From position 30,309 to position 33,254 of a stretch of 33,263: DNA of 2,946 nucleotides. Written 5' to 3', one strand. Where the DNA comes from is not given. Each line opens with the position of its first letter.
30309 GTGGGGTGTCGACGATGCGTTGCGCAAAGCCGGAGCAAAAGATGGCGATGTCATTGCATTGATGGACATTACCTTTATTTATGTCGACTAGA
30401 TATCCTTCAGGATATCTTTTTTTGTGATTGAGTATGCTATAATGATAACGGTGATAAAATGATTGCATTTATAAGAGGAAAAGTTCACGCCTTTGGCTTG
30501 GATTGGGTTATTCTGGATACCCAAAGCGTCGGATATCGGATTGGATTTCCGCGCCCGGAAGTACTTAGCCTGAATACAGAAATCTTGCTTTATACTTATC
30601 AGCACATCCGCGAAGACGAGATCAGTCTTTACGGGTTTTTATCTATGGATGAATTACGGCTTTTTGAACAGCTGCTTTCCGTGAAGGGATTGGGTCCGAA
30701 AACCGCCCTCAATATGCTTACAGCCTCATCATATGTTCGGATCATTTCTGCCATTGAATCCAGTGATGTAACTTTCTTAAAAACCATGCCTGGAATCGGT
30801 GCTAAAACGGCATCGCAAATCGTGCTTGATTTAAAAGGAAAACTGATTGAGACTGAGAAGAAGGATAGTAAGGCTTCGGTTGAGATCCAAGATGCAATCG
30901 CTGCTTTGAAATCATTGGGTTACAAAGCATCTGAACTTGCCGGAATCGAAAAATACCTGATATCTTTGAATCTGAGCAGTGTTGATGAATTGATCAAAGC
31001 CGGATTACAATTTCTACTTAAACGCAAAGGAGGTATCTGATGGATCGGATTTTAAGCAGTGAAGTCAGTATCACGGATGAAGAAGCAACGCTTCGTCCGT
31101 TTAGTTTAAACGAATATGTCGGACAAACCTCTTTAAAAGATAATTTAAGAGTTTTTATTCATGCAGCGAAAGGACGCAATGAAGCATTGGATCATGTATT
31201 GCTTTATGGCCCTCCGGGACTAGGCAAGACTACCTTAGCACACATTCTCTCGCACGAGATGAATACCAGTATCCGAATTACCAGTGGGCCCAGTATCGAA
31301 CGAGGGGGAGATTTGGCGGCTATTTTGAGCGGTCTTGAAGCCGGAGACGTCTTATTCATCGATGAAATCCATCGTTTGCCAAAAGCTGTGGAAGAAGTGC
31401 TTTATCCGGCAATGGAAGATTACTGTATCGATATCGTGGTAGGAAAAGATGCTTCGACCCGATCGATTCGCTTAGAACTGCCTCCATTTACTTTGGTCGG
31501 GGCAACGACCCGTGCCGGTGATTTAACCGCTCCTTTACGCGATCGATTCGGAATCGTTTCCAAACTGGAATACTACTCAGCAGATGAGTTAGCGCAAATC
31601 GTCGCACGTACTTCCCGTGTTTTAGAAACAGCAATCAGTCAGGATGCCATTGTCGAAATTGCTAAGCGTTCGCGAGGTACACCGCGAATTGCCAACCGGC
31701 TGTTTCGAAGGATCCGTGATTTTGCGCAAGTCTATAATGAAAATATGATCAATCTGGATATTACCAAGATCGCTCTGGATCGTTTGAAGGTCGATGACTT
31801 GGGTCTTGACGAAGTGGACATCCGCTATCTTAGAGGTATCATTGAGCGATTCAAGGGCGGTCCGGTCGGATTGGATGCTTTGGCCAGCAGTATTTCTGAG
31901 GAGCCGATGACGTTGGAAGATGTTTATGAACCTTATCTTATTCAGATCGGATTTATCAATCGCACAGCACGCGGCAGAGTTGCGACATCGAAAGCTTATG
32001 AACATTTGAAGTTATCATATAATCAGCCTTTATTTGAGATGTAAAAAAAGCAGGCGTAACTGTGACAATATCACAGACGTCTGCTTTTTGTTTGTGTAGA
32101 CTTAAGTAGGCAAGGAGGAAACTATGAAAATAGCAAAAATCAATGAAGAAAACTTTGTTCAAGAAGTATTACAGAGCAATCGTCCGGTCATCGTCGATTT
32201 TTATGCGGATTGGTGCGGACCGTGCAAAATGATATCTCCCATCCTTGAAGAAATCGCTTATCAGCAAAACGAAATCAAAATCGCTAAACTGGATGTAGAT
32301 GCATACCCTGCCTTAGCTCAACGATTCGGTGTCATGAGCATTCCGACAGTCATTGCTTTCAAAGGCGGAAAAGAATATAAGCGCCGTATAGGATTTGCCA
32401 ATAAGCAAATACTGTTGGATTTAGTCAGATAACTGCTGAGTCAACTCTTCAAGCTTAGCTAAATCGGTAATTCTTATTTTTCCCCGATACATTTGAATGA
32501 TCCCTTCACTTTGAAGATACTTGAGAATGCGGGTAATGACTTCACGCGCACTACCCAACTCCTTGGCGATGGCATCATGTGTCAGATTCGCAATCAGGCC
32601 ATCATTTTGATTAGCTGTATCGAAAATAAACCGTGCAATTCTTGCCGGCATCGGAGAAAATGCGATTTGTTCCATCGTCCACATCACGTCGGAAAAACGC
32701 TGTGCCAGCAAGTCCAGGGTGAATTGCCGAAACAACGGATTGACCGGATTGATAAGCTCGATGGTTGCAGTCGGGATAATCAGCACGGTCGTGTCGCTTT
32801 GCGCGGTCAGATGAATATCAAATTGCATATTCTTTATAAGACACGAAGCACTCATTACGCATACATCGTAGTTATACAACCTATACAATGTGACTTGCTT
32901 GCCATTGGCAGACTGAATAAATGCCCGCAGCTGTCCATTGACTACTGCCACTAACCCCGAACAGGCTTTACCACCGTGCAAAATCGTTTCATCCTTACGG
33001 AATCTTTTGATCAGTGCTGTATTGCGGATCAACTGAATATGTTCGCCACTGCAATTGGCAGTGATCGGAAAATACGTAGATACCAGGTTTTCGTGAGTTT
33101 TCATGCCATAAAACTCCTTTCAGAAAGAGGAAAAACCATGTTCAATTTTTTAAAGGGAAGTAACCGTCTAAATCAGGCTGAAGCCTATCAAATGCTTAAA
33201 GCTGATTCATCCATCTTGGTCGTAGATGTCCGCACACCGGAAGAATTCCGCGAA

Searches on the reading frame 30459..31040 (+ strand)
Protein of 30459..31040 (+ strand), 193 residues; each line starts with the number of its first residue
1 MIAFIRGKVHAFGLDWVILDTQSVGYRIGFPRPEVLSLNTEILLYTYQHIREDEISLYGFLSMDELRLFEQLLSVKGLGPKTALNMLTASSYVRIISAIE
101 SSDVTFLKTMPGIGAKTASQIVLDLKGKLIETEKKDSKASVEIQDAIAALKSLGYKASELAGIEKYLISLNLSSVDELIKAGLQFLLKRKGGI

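Call 45: search_protein_families(library=pfam, proteins=[window:30459-31040:+], max_evalue=0.001)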
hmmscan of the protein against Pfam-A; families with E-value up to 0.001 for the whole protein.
window:30459-31040:+ (193 aa): 7 families
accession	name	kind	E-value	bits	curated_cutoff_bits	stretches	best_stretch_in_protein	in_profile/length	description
PF01330.27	RuvA_N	-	7.7e-17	61.6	23.6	1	1-59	1-61/61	RuvA N terminal domain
PF14520.12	HHH_5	-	1.8e-14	54.4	27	1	69-126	1-56/57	Helix-hairpin-helix domain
PF07499.19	RuvA_C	-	1.6e-06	28.9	24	1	143-186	3-46/47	RuvA, C-terminal domain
PF00633.29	HHH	-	2.3e-06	27.6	24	0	69-83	10-24/30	Helix-hairpin-helix motif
PF21176.3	RecR_HhH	-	0.00018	21.7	27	0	107-124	8-25/45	RecR, helix-hairpin-helix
PF02371.22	Transposase_20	-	0.00056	20.7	21.3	0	106-128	3-24/87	Transposase IS116/IS110/IS902 family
PF12836.13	HHH_3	-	0.00086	19.8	27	0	69-83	43-57/65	Helix-hairpin-helix motif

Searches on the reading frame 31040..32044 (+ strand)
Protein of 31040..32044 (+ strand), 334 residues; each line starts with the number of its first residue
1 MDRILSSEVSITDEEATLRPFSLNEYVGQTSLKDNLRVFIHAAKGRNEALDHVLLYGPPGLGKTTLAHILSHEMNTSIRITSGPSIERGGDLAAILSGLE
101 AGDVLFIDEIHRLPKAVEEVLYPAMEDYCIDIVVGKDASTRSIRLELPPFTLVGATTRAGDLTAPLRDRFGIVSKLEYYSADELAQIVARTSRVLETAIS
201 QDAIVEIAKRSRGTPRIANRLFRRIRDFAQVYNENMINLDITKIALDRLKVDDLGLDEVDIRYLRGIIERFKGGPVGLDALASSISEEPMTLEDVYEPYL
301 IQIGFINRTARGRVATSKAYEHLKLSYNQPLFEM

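Call 45: search_protein_families(library=pfam, proteins=[window:31040-32044:+], max_evalue=0.001)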
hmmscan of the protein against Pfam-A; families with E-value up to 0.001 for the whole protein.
window:31040-32044:+ (334 aa): 15 families
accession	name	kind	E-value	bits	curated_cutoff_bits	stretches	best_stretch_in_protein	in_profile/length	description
PF05496.18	RuvB_N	-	7.1e-77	257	27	1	18-176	1-159/159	Holliday junction DNA helicase RuvB P-loop domain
PF17864.7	AAA_lid_4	-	1.1e-28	99.2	27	1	179-252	1-74/74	RuvB AAA lid domain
PF05491.19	RuvB_C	-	1.9e-27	95.5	24.7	1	254-324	2-72/72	RuvB C-terminal winged helix domain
PF00004.35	AAA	-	6e-19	69.2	21.2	1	53-176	1-129/131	ATPase family associated with various cellular activities (AAA)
PF07728.20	AAA_5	-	1e-09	39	22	1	52-170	1-139/139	AAA domain (dynein-related subfamily)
PF00910.28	RNA_helicase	-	7.9e-06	26.7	21.5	1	53-129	1-71/105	RNA helicase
PF01078.27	Mg_chelatase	-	1.1e-05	25.3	20.3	0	25-71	4-43/207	Magnesium chelatase, subunit ChlI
PF13191.12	AAA_16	-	2.5e-05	25.3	32.6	0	47-79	23-54/167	AAA ATPase domain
PF06068.19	TIP49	-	0.00023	20.9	23.8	0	25-81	25-81/347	TIP49 P-loop domain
PF07726.17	AAA_3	-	0.00024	21.4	27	0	52-78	1-27/131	ATPase family associated with various cellular activities (AAA)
PF13173.12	AAA_14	-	0.00031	21.2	27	0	53-123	5-84/129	AAA domain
PF00158.32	Sigma54_activat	-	0.00055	20.1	20.2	0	102-143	94-135/168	Sigma-54 interaction domain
PF13401.12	AAA_22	-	0.00058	20.6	27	0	52-74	7-29/130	AAA domain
PF20720.3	nSTAND3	-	0.0008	19.6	27.2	0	50-74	17-41/155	Novel STAND NTPase 3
PF05673.19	DUF815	-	0.00091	18.9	23.8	0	30-77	38-80/249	Protein of unknown function (DUF815)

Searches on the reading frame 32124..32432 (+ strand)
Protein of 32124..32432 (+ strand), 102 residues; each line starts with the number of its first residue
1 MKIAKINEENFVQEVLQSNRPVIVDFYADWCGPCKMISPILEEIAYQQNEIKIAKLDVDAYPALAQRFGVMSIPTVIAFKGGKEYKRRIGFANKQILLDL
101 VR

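Call 45: search_protein_families(library=pfam, proteins=[window:32124-32432:+], max_evalue=0.001)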
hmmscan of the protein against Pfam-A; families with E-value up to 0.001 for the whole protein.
window:32124-32432:+ (102 aa): 5 families
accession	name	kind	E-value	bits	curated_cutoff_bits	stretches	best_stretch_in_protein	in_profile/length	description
PF00085.26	Thioredoxin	-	1.2e-28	99.5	23.5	1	3-99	2-99/103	Thioredoxin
PF13098.12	Thioredoxin_2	-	1e-08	35.9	27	1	17-99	3-102/104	Thioredoxin-like domain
PF14595.12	Thioredoxin_9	-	6.2e-08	33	25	1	13-82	34-107/129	Thioredoxin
PF13905.12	Thioredoxin_8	-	9.7e-06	26.3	27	0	19-50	1-31/94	Thioredoxin-like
PF13899.12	Thioredoxin_7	-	8.8e-05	23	27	1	12-36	10-34/83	Thioredoxin-like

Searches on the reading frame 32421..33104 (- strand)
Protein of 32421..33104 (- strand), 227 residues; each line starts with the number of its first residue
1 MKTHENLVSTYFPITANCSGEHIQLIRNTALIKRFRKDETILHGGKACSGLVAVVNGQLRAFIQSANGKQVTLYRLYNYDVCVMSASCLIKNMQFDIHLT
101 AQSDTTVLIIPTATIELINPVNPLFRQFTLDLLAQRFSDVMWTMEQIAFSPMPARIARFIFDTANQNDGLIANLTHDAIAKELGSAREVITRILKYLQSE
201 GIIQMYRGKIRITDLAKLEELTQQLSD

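Call 45: search_protein_families(library=pfam, proteins=[window:32421-33104:-], max_evalue=0.001)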
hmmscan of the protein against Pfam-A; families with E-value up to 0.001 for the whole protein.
window:32421-33104:- (227 aa): 3 families
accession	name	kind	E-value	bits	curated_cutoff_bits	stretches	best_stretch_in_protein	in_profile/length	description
PF13545.12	HTH_Crp_2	-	6.6e-16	58.5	27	1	154-221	1-70/70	Crp-like helix-turn-helix domain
PF00027.35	cNMP_binding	-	5.2e-09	36.4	27.5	1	33-115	2-82/89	Cyclic nucleotide-binding domain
PF00325.26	Crp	-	2.4e-07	30.8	21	1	174-203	3-32/32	Bacterial regulatory proteins, crp family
